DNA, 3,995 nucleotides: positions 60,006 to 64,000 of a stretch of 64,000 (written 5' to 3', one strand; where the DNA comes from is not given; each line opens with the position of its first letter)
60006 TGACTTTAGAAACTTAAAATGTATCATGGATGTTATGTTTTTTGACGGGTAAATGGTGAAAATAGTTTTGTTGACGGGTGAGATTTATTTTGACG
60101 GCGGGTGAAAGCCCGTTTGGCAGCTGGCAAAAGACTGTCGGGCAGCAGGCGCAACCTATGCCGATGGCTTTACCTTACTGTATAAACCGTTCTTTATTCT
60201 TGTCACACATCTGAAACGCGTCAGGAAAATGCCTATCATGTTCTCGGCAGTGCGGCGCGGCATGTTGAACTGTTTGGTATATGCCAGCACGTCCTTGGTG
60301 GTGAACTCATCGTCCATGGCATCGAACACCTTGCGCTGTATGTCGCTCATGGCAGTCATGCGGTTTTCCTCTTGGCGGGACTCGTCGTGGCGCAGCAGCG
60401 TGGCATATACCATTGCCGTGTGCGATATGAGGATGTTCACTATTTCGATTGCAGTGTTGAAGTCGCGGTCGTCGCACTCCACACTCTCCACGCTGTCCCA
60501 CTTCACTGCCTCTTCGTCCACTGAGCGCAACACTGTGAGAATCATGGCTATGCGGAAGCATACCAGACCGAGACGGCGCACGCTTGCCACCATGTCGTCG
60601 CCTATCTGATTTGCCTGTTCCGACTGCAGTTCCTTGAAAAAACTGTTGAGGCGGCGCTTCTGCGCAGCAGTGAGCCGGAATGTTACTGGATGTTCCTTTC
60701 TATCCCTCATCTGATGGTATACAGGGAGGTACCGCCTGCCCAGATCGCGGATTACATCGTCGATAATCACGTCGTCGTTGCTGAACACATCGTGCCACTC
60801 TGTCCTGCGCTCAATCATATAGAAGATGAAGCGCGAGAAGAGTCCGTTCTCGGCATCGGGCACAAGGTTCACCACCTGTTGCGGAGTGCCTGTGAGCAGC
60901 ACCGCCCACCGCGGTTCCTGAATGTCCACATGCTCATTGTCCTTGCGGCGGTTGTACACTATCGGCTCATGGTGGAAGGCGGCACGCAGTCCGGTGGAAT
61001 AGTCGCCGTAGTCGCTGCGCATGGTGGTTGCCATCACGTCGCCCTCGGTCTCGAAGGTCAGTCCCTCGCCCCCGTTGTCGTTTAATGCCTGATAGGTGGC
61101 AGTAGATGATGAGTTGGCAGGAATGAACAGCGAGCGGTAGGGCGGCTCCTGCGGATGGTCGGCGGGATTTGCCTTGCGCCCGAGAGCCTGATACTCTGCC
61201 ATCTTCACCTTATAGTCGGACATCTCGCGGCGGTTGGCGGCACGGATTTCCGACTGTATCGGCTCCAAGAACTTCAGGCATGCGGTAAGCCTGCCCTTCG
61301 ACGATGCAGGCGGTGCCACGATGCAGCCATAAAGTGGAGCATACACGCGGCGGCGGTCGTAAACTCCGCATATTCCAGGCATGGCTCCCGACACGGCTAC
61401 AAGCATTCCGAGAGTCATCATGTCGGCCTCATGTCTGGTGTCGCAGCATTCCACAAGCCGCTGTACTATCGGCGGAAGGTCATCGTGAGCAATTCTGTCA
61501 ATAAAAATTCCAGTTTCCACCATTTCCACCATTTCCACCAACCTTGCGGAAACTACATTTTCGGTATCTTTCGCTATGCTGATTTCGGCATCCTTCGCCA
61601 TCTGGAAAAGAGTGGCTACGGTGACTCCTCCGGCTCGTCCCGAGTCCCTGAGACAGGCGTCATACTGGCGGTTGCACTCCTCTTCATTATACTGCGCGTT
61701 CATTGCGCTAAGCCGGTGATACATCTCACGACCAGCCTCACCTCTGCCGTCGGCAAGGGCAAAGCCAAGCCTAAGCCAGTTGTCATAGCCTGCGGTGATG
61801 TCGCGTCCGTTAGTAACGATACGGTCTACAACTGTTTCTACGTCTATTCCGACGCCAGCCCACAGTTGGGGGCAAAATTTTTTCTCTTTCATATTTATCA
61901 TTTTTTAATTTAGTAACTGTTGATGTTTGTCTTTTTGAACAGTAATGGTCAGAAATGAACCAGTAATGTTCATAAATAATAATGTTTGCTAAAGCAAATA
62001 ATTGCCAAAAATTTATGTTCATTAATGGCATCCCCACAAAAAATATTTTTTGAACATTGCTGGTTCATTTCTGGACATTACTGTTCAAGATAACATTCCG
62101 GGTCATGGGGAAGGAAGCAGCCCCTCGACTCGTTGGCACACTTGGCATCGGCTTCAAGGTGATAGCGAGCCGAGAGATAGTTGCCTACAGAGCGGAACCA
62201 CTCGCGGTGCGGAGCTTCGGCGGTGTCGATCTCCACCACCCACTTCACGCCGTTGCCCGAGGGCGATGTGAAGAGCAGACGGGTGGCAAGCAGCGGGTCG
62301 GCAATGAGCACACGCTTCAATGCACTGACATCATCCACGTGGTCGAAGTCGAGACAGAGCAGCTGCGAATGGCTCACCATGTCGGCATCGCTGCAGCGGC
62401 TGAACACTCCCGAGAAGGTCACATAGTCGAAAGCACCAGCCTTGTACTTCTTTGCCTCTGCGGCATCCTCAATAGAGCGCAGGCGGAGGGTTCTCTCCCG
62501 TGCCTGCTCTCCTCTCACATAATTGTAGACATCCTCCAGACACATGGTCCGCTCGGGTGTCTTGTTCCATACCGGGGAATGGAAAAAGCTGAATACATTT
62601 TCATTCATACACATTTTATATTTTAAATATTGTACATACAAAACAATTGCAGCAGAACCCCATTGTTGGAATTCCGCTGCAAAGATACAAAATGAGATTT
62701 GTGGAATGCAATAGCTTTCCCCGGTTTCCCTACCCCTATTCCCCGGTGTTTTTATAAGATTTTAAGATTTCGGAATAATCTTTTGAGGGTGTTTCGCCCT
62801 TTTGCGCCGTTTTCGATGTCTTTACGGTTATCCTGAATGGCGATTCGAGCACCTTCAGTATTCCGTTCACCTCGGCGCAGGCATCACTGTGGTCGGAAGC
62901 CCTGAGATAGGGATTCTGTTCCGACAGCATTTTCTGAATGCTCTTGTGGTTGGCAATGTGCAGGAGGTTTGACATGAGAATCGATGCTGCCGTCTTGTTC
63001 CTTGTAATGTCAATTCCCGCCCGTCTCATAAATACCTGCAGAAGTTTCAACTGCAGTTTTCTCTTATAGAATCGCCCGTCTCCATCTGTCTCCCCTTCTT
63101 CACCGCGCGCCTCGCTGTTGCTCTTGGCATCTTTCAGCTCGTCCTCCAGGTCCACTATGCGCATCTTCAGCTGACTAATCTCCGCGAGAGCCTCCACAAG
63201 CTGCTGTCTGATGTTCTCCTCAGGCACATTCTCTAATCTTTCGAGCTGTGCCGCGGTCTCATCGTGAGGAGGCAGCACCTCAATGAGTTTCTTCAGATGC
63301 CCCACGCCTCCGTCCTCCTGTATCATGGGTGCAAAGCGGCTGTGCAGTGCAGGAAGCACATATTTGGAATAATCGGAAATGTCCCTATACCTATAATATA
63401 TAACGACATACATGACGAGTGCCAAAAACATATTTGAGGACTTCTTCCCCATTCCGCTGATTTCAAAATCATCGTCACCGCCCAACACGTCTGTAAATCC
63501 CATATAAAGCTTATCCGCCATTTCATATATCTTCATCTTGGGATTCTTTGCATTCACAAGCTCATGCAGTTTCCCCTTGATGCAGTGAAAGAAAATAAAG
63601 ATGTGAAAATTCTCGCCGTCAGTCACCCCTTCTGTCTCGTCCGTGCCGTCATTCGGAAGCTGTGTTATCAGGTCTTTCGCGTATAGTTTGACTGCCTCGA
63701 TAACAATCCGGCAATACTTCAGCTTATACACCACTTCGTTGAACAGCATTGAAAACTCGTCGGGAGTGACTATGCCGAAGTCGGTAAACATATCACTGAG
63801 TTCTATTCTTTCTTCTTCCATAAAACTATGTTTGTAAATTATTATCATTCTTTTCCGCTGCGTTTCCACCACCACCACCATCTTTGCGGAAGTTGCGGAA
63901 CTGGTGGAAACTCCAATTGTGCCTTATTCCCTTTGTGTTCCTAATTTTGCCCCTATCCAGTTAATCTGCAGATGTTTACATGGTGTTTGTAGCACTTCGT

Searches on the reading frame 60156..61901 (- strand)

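Call 53: search_protein_families(library=pfam, proteins=[window:60156-61901:-], max_evalue=0.001)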
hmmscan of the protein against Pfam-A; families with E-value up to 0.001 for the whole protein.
window:60156-61901:- (581 aa): 2 families
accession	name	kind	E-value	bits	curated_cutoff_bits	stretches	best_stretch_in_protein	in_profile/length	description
PF13148.11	DUF3987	-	1.9e-64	218.6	27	1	158-500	3-363/364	Protein of unknown function (DUF3987)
PF08707.16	PriCT_2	-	2e-15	57.3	22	1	34-102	11-77/77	Primase C terminal 2 (PriCT-2)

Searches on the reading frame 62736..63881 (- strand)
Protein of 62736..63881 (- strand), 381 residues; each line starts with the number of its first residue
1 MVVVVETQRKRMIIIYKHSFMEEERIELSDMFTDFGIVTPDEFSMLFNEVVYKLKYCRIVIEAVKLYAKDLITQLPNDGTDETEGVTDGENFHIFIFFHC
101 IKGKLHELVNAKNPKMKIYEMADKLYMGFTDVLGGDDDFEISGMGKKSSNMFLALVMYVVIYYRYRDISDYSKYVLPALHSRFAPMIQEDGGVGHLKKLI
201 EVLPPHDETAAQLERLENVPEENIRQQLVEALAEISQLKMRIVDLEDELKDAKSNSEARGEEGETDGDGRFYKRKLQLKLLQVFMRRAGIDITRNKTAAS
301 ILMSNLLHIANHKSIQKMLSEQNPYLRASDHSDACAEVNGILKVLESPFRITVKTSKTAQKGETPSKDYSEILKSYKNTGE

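Call 53: search_protein_families(library=pfam, proteins=[window:62736-63881:-], max_evalue=0.001)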
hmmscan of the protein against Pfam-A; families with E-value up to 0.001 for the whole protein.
window:62736-63881:- (381 aa): 1 family
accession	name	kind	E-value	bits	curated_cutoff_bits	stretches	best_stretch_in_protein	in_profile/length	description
PF04508.17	Pox_A_type_inc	-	0.00018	21.6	21.4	1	234-255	2-23/23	Viral A-type inclusion protein repeat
